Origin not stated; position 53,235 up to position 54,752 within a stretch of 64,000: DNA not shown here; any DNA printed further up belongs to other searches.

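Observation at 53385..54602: Secreted serpin inserted into the rnf operon between rnfA and rnfB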

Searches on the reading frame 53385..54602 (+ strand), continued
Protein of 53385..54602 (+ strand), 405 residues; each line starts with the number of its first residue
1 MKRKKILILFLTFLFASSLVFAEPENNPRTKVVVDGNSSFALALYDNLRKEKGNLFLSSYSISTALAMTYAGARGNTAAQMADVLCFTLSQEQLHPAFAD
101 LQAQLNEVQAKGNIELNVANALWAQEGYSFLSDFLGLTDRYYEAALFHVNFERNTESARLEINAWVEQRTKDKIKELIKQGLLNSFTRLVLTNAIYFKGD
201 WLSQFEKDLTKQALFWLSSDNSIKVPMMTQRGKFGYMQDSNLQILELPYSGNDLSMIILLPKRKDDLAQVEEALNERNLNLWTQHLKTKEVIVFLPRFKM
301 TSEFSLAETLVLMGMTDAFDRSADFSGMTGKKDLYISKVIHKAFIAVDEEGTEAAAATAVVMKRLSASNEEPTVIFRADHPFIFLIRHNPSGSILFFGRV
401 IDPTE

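Call 35: list_cluster_members(proteins=[P0001, P0013, P0026, P0037, P0039, P0055, P0088, P0103, P0106, P0002])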
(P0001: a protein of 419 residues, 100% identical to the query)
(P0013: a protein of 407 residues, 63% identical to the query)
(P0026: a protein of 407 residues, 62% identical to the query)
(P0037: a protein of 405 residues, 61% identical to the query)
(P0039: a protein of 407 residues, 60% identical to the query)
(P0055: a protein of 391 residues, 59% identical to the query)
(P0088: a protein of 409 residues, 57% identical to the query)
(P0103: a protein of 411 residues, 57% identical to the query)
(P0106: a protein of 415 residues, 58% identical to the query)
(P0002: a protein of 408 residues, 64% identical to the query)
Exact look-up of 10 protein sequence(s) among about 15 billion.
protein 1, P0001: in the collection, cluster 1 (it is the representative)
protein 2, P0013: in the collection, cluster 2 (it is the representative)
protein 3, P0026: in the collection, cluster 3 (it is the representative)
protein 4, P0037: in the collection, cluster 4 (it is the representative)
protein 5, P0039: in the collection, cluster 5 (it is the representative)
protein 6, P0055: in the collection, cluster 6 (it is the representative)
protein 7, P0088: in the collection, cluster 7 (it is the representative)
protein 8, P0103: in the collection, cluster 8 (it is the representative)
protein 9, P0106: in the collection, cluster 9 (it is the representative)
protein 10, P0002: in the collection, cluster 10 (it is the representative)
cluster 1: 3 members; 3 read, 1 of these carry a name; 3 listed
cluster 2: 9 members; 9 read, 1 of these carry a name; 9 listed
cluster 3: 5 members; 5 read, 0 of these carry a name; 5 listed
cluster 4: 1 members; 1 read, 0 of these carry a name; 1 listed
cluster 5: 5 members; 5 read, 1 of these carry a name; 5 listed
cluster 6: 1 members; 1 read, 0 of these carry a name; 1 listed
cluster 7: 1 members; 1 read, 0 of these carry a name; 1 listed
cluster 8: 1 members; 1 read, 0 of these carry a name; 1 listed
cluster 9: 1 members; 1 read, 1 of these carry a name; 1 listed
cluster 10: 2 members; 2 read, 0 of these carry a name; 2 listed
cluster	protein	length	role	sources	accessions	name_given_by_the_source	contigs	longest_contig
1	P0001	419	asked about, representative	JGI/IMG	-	-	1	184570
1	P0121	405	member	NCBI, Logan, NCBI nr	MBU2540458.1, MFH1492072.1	MAG: serpin family protein [Candidatus Omnitrophica bacterium] | serpin family protein [Candidatus Omnitrophota bacterium]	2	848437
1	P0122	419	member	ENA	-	-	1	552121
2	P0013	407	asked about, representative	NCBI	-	-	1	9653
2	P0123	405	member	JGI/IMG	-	serpin B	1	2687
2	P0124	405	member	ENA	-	-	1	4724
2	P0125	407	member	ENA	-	-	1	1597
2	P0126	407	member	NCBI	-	-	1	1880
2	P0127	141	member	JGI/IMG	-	-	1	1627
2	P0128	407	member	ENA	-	-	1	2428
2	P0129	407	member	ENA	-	-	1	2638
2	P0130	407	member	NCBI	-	-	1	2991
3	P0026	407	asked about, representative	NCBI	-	-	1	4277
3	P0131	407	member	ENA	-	-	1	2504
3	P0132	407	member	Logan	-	-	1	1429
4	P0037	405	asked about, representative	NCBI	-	-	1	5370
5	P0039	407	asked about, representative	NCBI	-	-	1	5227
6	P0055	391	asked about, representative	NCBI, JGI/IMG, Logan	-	-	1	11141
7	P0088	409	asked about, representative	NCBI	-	-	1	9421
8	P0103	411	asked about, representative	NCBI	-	-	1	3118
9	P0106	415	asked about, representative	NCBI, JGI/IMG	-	serpin B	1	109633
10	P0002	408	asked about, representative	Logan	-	-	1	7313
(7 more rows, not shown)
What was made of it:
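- Checked: NCBI uses ATG 53385 (405 aa) (call 35).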

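Call 36: find_encoding_contigs(protein=window:53385-54602:+, flank=10000, max_places=6)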
Protein window:53385-54602:+ (405 aa): 2 contigs read that carry it; 2 places shown.
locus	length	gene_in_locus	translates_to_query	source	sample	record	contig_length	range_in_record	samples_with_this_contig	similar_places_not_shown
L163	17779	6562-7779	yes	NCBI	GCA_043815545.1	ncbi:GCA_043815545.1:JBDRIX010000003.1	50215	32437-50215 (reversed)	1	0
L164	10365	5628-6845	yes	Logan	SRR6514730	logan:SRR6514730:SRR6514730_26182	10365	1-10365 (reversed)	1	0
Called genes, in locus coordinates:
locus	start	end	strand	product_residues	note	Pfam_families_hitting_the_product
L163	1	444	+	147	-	PF01925:TauE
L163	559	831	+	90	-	-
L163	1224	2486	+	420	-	PF05977:MFS_3, PF07690:MFS_1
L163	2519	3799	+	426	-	PF13375:RnfC_N, PF01512:Complex1_51K, PF10531:SLBB, PF13237:Fer4_10 (weak)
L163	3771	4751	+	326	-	PF03116:NQR2_RnfD_RnfE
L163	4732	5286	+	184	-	PF04205:FMN_bind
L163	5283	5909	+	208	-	PF02508:Rnf-Nqr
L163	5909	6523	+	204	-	PF02508:Rnf-Nqr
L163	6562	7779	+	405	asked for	PF00079:Serpin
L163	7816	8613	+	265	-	PF04060:FeS, PF13187:Fer4_9 (weak), PF12838:Fer4_7 (weak), PF14697:Fer4_21 (weak), PF00037:Fer4 (weak), PF12837:Fer4_6 (weak), PF13237:Fer4_10 (weak), PF12838:Fer4_7 (weak), +3 more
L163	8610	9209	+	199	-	PF00551:Formyl_trans_N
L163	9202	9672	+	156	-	PF13584:BatD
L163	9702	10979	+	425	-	PF03952:Enolase_N, PF00113:Enolase_C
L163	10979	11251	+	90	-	PF04977:DivIC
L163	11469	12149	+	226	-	-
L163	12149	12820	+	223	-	PF07963:N_methyl (weak)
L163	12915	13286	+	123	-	-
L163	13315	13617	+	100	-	PF02325:CCB3_YggT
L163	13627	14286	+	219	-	PF02080:TrkA_C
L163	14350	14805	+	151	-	PF07963:N_methyl (weak)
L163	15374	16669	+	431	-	PF00206:Lyase_1, PF10397:ADSL_C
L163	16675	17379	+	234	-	PF01259:SAICAR_synt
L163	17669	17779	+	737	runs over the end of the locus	PF18072:FGAR-AT_linker, PF00586:AIRS, PF02769:AIRS_C, PF00586:AIRS, PF02769:AIRS_C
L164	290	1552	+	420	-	PF05977:MFS_3, PF07690:MFS_1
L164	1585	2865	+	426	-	PF13375:RnfC_N, PF01512:Complex1_51K, PF10531:SLBB, PF13237:Fer4_10 (weak)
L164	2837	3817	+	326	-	PF03116:NQR2_RnfD_RnfE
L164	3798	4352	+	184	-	PF04205:FMN_bind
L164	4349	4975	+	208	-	PF02508:Rnf-Nqr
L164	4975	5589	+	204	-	PF02508:Rnf-Nqr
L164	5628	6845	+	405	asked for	PF00079:Serpin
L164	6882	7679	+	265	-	PF04060:FeS, PF13187:Fer4_9 (weak), PF12838:Fer4_7 (weak), PF14697:Fer4_21 (weak), PF00037:Fer4 (weak), PF12837:Fer4_6 (weak), PF13237:Fer4_10 (weak), PF12838:Fer4_7 (weak), +3 more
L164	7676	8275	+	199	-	PF00551:Formyl_trans_N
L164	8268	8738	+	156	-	PF13584:BatD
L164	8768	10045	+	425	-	PF03952:Enolase_N, PF00113:Enolase_C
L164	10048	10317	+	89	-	PF04977:DivIC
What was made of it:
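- Tried and rejected: The 405-aa form was, and it gave L163 and L164 (call 36).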

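Call 52: find_encoding_contigs(protein=P0041, flank=6000, max_places=2)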
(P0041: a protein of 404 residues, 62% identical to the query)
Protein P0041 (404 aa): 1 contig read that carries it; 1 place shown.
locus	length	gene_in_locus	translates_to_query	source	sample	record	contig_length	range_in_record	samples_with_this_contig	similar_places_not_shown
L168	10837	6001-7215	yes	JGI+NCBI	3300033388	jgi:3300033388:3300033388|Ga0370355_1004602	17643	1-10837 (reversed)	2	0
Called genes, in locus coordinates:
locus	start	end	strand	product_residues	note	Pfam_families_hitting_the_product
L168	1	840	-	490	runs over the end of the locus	PF04715:, PF00425:Chorismate_bind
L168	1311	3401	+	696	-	PF03190:Thioredox_DsbH, PF13899:Thioredoxin_7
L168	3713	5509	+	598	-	PF00009:GTP_EFTU, PF03144:GTP_EFTU_D2, PF14492:EFG_III (weak), PF00679:EFG_C, PF06421:LepA_C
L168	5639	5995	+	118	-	PF07238:PilZ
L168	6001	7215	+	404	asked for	PF00079:Serpin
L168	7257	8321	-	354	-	-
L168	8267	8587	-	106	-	PF07883:Cupin_2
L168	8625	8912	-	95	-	PF02810:SEC-C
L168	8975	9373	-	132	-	PF01850:PIN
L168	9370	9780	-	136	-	PF09957:VapB_antitoxin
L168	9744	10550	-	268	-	PF22558:REase-ARP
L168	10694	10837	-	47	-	?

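Call 53: find_encoding_contigs(protein=P0016, flank=6000, max_places=2)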
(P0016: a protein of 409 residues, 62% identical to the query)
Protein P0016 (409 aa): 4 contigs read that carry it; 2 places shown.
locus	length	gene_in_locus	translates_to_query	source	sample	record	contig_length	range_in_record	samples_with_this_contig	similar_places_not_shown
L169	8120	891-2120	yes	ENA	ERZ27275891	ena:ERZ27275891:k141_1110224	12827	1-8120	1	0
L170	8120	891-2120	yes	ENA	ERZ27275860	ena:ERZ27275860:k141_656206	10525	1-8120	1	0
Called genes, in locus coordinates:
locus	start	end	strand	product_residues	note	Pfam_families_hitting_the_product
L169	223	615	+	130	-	PF07238:PilZ (weak)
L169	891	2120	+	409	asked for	PF00079:Serpin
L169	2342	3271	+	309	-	-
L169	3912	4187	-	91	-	PF13443:HTH_26 (faint), PF12844:HTH_19, PF13560:HTH_31, PF13744:HTH_37 (weak), PF01381:HTH_3, PF13413:HTH_25 (faint)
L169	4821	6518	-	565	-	PF09847:12TM_1 (weak), PF16949:ABC_tran_2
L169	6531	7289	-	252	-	PF00005:ABC_tran, PF13304:AAA_21 (weak)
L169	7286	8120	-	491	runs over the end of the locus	PF01841:Transglut_core, PF13471:Transglut_core3 (weak)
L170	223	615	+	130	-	PF07238:PilZ (weak)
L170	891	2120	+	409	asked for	PF00079:Serpin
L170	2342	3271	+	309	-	-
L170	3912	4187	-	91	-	PF13443:HTH_26 (faint), PF12844:HTH_19, PF13560:HTH_31, PF13744:HTH_37 (weak), PF01381:HTH_3, PF13413:HTH_25 (faint)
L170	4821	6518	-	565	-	PF09847:12TM_1 (weak), PF16949:ABC_tran_2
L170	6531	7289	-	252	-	PF00005:ABC_tran, PF13304:AAA_21 (weak)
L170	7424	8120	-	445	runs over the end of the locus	PF01841:Transglut_core, PF13471:Transglut_core3 (weak)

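Call 55: predict_structure(alignment_id=A1)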
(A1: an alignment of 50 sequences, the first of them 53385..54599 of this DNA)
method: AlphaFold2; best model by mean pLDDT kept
length: 405 residues; sequences in the alignment: 50
mean_pLDDT: 89.3   pTM: 0.82
mean pLDDT of the five models: 89.3, 69.6, 59.8, 57.7, 50.5
residues with pLDDT >= 90: 314; 70-90: 54; 50-70: 8; < 50: 29
segments of 3 or more residues with pLDDT < 50: 1-25, 367-369
pLDDT, mean of each block of 10 residues (from residue 1): 34 30 59 92 93 90 98 97 96 94 84 90 97 97 97 97 99 97 95 97 96 92 96 94 94 92 91 90 93 96 95 95 95 96 98 98 73 69 94 95 79
secondary structure, 60 per line:
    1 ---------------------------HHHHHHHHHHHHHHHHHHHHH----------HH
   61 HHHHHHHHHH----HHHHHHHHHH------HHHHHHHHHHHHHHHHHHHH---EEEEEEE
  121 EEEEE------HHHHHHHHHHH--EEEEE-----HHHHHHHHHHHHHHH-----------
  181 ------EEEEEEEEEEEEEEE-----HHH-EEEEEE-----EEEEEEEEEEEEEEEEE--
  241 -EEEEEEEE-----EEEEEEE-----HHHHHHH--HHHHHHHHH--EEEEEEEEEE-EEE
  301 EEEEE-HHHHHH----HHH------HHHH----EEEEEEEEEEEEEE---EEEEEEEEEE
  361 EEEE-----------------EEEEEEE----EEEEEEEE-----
elements in order: H28-48 H59-70 H75-84 H91-110 E114-125 H132-142 E145-149 H155-169 E187-201 E211-216 E222-238 E242-249 E255-261 H267-273 H276-284 E287-296 E298-305 H307-312 H326-329 E334-347 E351-364 E382-388 E393-400
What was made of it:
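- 53385..54602 (+): Serpin gene, 405 aa. Signal peptide codons 53385-53450 (residues 1-22). Reactive-centre loop 54429-54500 (residues 349-372). Predicted P1 Leu365 codon 54477-54479. AF2 pLDDT 89.3 (call 55).
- On Serpin superfamily (Pfam PF00079, MEROPS I4): AF2 mean pLDDT 89.3, pTM 0.82 (call 55).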

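Call 57: fold_search(model_id=the predicted structure, library=pdb)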
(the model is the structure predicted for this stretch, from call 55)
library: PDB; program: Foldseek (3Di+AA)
matches with E <= 10: 1398; with E <= 0.001: 415
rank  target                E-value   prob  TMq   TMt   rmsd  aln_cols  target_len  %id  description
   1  6kga_A                2.5e-41  1.00  0.83  0.87   3.1       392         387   34  Structure of Ovalbumin from Emu (Dromaius novaehollandiae) (released 2019-07-24)
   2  1hle_A                1.7e-40  1.00  0.80  0.93   1.5       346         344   42  CRYSTAL STRUCTURE OF CLEAVED EQUINE LEUCOCYTE ELASTASE INHIBITOR DETERMINED AT 1.95 ANGSTROMS RESOLUTION (released 1994-01-31)
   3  2h4p_A                7.0e-40  1.00  0.80  0.93   1.5       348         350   40  Crystal structure of wildtype MENT in the cleaved conformation (released 2006-07-18)
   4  4zk0                  6.5e-39  1.00  0.80  0.88  15.2       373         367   41  Psoriasis pathogenesis - Pso p27 constitute a compact structure forming large aggregates. High pH structure (released 2015-07-01)
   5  4zk3                  7.3e-39  1.00  0.79  0.88  15.2       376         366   41  Psoriasis pathogenesis - Pso p27 constitute a compact structure forming large aggregates. Low pH structure (released 2015-07-01)
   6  2h4q_A                1.3e-38  1.00  0.80  0.92   1.2       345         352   40  Crystal structure of a M-loop deletion variant of MENT in the cleaved conformation (released 2006-07-18)
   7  1e04_L                2.6e-38  1.00  0.80  0.79  14.2       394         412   38  PLASMA BETA ANTITHROMBIN-III (released 2000-06-02)
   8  1br8_L                1.1e-37  1.00  0.79  0.81  14.2       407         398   36  IMPLICATIONS FOR FUNCTION AND THERAPY OF A 2.9A STRUCTURE OF BINARY-COMPLEXED ANTITHROMBIN (released 1998-09-02)
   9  1dzg_L                1.3e-37  1.00  0.79  0.79  14.2       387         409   38  N135Q-S380C-ANTITHROMBIN-III (released 2000-05-26)
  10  6hgf_A                1.5e-37  1.00  0.79  0.95   1.3       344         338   34  Crystal structure of Alpha1-antichymotrypsin variant NewBG-II: a new binding globulin in complex with cortisol (released 2019-05-29)
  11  4eb1_L                1.7e-37  1.00  0.79  0.82  14.0       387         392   38  Hyperstable in-frame insertion variant of antithrombin (released 2012-07-18)
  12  1e05_L                1.7e-37  1.00  0.79  0.77  14.2       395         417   38  PLASMA ALPHA ANTITHROMBIN-III (released 2000-06-02)
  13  8zcr_A                2.0e-37  1.00  0.76  0.93   1.8       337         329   38  Structure of PI9 (released 2024-11-13)
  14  1jvq_L                2.0e-37  1.00  0.80  0.79  14.1       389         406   38  Crystal structure at 2.6A of the ternary complex between antithrombin, a P14-P8 reactive loop peptide, and an exogenou (released 2003-06-03)
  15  6hgg_A                2.1e-37  1.00  0.79  0.94   1.2       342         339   35  Crystal structure of Alpha1-antichymotrypsin variant NewBG-III: a new binding globulin in complex with cortisol (released 2019-05-29)
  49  1jti_A                3.6e-35  1.00  0.78  0.82  15.0       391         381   31  Loop-inserted Structure of P1-P1' Cleaved Ovalbumin Mutant R339T (released 2001-09-05)
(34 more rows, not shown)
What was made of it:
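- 53385..54602 (+): Foldseek TM 0.93-0.95 to cleaved serpins (call 57).
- On Serpin superfamily (Pfam PF00079, MEROPS I4): Foldseek TM (target-normalised) 0.93-0.95 and rmsd 1.1-1.5 Å to cleaved LEI, MENT and antichymotrypsin (call 57).
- Closest known: Alpha-1-antichymotrypsin. Same: Cleaved antichymotrypsin structures superpose on the model at 1.1-1.4 Å (call 57).
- The model superposes on loop-inserted serpins at 1.2-1.5 Å (calls 55, 57). The top Foldseek hit by E-value is an ovalbumin (call 57).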

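Call 65: search_dna_similar(query=window:53385-54599:+, collection=plasmids, mode=protein, max_rows=10)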
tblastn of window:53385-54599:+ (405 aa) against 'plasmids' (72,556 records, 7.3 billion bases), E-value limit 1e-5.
Records with a match: 107; places in all: 108; records where one place covers at least 80% of the query: 21.
Best place of each record, by identity: <60% 107.
By first word of the organism name: Rhizobium 86; Sphingobium 4; Sphingomonas 3; Haloprofundus 2; Haladaptatus 2; Halolamina 2; Psychrobacter 1; Porphyrobacter 1; Novosphingobium 1; Monoglobus 1; and 4 more.
By predicted mobility (MOB-suite, as given by PLSDB): non-mobilizable 49; mobilizable 39; conjugative 19.
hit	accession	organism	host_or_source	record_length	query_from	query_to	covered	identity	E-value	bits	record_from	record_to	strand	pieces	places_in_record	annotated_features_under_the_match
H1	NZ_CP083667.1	Haloprofundus halobius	cell culture,salt lake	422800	44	402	89%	42.2%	6e-67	237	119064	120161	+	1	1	serpin family protein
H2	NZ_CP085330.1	Haladaptatus salinisoli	cell culture,saline soil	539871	23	402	94%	39.6%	5e-65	232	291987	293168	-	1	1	serpin family protein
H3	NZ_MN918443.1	Haloprofundus sp. MHR1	-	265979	44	402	89%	41.7%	2e-64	230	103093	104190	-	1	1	serpin family protein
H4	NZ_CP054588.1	Halolamina sp. CBA1230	solar salt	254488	33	402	91%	37.7%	2e-63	227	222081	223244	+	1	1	serpin family protein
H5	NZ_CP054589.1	Halolamina sp. CBA1230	solar salt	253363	33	402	91%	37.6%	4e-60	218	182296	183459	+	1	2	serpin family protein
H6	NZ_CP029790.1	Psychrobacter sp. YP14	pure culture,shrimp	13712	33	403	92%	37.4%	6e-63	226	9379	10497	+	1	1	serpin family protein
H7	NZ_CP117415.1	Sphingomonas naphthae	Single cell,Oil contaminated soil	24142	54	404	87%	34.5%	1e-40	161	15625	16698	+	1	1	serpin family protein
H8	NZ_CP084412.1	Sphingobium sp. CFD-2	cell culture,soil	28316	54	404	87%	34.5%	3e-40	160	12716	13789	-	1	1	serpin family protein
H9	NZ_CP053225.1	Sphingobium sp. RSMS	whole organism,Storage tank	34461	54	404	87%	34.3%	1e-39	158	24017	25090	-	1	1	serpin family protein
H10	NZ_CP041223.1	Porphyrobacter sp. YT40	Single strain,Coastal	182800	33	404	92%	32.2%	5e-39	156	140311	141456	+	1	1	serpin family protein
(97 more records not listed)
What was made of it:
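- Mobility of the family: distant serpin genes (42% identity or less) occur on 107 plasmid records (call 65).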

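Call 66: search_dna_similar(query=window:53385-54599:+, collection=phages, mode=protein, max_rows=10)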
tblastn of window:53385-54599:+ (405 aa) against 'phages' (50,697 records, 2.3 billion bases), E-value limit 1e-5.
Records with a match: 2; places in all: 3; records where one place covers at least 80% of the query: 2.
Best place of each record, by identity: <60% 2.
By first word of the organism name: Bacteriophage 2.
By host as written in the record: - 2.
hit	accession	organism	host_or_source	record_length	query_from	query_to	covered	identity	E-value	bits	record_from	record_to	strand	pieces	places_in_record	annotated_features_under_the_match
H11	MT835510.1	Bacteriophage sp.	human fecal samples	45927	24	400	93%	33.3%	9e-46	174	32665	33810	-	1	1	record has no annotation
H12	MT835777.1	Bacteriophage sp.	human fecal samples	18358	39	398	89%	29.6%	8e-25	112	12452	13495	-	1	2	record has no annotation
